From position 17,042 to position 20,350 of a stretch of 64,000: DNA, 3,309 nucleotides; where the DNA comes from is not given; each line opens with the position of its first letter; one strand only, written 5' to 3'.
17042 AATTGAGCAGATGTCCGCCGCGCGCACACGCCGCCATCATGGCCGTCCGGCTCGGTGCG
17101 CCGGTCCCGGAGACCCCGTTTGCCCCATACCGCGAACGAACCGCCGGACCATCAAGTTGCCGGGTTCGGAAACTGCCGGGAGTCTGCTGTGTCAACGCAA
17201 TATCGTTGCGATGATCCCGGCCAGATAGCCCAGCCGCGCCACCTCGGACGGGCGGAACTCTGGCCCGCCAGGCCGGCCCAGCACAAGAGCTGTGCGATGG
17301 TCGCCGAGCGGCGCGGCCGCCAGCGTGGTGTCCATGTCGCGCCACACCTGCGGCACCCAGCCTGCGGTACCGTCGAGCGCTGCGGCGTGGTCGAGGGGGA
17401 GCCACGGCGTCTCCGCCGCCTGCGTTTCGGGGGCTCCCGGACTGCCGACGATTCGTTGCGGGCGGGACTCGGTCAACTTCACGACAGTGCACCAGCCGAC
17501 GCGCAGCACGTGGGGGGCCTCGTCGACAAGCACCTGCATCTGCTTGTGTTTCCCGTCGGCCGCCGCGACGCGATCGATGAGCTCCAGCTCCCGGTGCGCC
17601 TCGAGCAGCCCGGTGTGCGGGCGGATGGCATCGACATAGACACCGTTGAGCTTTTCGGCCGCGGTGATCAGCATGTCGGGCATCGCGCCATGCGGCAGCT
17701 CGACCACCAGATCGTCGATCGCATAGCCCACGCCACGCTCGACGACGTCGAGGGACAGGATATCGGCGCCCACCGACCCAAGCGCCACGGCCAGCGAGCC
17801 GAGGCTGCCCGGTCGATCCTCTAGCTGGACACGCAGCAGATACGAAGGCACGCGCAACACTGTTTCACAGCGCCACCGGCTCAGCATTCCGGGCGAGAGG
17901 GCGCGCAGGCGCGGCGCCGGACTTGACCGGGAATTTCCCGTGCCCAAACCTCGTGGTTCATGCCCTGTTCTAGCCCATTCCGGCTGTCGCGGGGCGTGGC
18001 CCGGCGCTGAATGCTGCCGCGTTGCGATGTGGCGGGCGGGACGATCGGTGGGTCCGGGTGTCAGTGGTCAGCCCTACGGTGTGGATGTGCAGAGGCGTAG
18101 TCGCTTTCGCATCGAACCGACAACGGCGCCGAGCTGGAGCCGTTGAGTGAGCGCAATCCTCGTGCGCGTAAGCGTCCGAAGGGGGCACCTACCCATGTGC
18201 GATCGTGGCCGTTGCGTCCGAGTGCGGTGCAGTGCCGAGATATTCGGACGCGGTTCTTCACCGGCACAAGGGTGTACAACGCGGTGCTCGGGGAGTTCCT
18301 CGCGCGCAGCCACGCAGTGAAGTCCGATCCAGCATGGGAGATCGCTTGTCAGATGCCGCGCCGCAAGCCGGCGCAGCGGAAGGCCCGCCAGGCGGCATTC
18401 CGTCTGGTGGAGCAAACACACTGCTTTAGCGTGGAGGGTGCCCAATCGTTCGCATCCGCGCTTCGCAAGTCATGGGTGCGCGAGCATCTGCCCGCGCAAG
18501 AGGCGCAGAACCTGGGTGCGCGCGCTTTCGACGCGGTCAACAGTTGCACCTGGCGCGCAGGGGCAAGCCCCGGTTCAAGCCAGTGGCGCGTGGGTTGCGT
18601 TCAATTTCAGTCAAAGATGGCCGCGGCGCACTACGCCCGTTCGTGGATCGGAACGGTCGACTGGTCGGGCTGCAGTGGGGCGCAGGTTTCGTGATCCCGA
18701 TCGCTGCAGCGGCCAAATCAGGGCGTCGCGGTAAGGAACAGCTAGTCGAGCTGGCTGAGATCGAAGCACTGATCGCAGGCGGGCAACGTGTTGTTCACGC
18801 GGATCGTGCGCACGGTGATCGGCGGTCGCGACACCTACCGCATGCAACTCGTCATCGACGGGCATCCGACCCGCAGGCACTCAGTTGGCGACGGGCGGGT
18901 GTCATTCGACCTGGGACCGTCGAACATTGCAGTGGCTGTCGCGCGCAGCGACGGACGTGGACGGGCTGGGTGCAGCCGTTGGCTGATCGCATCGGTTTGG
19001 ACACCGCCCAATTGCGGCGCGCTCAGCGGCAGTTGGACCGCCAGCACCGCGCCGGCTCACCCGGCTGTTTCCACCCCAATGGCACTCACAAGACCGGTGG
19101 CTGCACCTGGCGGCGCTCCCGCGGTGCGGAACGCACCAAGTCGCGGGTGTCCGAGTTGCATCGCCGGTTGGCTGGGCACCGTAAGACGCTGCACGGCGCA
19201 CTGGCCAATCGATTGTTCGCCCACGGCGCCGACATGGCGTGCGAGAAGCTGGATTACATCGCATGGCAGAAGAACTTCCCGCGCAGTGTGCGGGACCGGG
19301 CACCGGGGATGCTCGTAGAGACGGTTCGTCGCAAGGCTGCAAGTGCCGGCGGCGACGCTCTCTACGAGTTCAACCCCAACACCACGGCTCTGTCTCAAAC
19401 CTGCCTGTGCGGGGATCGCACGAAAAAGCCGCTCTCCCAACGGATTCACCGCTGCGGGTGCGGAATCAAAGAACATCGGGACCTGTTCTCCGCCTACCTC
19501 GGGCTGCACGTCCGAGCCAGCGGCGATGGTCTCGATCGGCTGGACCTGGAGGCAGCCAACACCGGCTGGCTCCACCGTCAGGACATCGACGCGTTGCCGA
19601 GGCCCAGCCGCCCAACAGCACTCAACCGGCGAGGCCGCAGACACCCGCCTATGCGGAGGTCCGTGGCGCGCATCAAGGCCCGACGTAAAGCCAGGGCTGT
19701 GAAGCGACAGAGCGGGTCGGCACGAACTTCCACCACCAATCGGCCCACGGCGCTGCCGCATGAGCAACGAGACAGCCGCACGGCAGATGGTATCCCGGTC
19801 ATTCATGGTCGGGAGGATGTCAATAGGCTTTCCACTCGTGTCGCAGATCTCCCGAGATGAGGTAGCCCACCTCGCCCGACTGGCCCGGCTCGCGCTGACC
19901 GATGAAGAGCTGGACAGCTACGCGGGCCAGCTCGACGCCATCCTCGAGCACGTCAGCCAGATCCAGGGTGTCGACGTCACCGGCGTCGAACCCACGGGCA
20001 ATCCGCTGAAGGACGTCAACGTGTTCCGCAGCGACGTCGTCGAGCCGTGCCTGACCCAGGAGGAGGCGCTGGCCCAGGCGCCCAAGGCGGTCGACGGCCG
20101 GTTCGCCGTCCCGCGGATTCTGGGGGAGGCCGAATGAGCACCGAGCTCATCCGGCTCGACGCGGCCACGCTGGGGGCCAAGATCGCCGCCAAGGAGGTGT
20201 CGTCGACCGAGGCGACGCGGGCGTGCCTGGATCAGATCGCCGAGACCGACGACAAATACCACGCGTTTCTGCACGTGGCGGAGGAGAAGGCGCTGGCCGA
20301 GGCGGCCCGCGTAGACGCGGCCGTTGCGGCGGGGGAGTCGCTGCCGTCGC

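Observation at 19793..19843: IS inserted flush against the -10 box of gatC, so the guide would target an essential promoter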

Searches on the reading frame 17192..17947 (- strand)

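Call 4: search_protein_families(library=pfam, proteins=[window:17192-17947:-], max_evalue=0.01)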
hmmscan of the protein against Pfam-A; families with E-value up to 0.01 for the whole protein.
window:17192-17947:- (251 aa): 1 family
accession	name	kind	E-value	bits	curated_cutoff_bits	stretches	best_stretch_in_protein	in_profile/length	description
PF01842.31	ACT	-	0.00029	21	27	1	36-83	1-47/66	ACT domain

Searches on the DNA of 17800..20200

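Call 21: search_rna_families(source=window, start=17800, end=20200, threshold=evalue, max_evalue=1, show_alignments=2)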
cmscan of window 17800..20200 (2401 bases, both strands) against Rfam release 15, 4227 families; matches with E-value up to 1: 0.
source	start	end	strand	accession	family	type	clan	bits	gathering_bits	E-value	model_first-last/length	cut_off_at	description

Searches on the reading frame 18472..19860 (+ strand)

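Call 4: search_protein_families(library=pfam, proteins=[window:18472-19860:+], max_evalue=0.01)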
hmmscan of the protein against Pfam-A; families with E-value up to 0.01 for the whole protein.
window:18472-19860:+ (462 aa): 1 family
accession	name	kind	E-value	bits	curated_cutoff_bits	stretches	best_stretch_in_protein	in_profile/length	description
PF07282.18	Cas12f1-like_TNB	-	1.2e-05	25.8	26.3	1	280-341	3-57/60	Cas12f1-like, TNB domain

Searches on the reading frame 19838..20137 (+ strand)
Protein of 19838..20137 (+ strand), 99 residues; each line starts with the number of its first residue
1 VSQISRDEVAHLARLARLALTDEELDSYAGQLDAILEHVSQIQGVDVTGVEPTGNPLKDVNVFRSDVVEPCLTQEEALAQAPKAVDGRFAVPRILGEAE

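Call 4: search_protein_families(library=pfam, proteins=[window:19838-20137:+], max_evalue=0.01)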
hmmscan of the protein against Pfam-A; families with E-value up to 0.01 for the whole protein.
window:19838-20137:+ (99 aa): 1 family
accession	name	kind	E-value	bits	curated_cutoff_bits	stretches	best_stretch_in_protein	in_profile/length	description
PF02686.20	GatC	-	5.1e-23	81.5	23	1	20-91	1-66/66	Glu-tRNAGln amidotransferase C subunit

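Call 54: find_related_loci(query=window:19838-20134:+, collection=genome_contigs, flank=400)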
Query window:19838-20134:+ (99 aa) in genome_contigs; peptide patterns used: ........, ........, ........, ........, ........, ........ (x = any residue, [..] = any of these).
405 stretches matched a pattern; 157 encode a relative of the query (tblastn E <= 1e-3); the best 80 are kept; 80 distinct loci.
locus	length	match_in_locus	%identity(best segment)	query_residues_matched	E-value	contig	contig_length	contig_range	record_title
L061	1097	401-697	96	1-99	7e-61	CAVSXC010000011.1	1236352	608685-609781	MAG: uncultured Actinomycetota bacterium isolate MFD09212.bin.2.151 genome assembly, contig: contig_4965, whole genome s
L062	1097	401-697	94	1-99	1e-60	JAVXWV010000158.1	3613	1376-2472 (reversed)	MAG: Mycobacterium sp. isolate BP_302 scaffold_687053, whole genome shotgun sequence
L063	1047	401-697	95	1-99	9e-62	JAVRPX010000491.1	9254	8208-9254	MAG: Mycobacterium sp. isolate BP_292 scaffold_4198532, whole genome shotgun sequence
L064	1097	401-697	94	1-99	1e-60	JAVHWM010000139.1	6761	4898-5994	MAG: Mycobacterium sp. isolate BP_240 scaffold_987993, whole genome shotgun sequence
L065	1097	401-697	93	1-99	2e-59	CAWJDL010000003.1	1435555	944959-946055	MAG: uncultured Actinomycetota bacterium isolate MFD04944.bin.1.103 genome assembly, contig: contig_20504, whole genome 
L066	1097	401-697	93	1-99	8e-59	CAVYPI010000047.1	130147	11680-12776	MAG: uncultured Actinomycetota bacterium isolate MFD05841.bin.2.120 genome assembly, contig: contig_23672, whole genome 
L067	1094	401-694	94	1-98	9e-59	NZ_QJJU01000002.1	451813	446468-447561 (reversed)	Mycolicibacterium moriokaense strain GAS496 Ga0206403_102, whole genome shotgun sequence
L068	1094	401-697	91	1-99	2e-59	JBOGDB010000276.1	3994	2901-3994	MAG: Mycobacterium sp. isolate M3-S_metabat2.bin.377 k127_867303, whole genome shotgun sequence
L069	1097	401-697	91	1-99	3e-58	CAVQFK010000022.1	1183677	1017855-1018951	MAG: uncultured Actinomycetota bacterium isolate MFD04212.bin.2.228 genome assembly, contig: contig_6931, whole genome s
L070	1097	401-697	91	1-99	3e-58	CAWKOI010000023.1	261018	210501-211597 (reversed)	MAG: uncultured Actinomycetota bacterium isolate MFD05454.bin.2.211 genome assembly, contig: contig_52328, whole genome 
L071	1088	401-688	94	1-96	5e-58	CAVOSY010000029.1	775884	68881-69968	MAG: uncultured Actinomycetota bacterium isolate MFD00392.bin.1.247 genome assembly, contig: contig_4397, whole genome s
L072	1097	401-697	91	1-99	1e-57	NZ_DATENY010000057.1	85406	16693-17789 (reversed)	MAG: Mycobacterium sp. isolate SMAG_U8981 k141_981868, whole genome shotgun sequence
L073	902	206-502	93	1-99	2e-59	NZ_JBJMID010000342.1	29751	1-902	MAG: Mycobacterium sp. isolate H3_16_all_fractions_metab_conc_118_66_0 k255_8389780, whole genome shotgun sequence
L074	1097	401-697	92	1-99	2e-57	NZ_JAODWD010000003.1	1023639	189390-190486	Mycobacterium deserti strain CPCC 205710 Scaffold3, whole genome shotgun sequence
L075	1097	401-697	90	1-99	8e-57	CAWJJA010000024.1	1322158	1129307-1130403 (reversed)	MAG: uncultured Actinomycetota bacterium isolate MFD05442.bin.1.377 genome assembly, contig: contig_7688, whole genome s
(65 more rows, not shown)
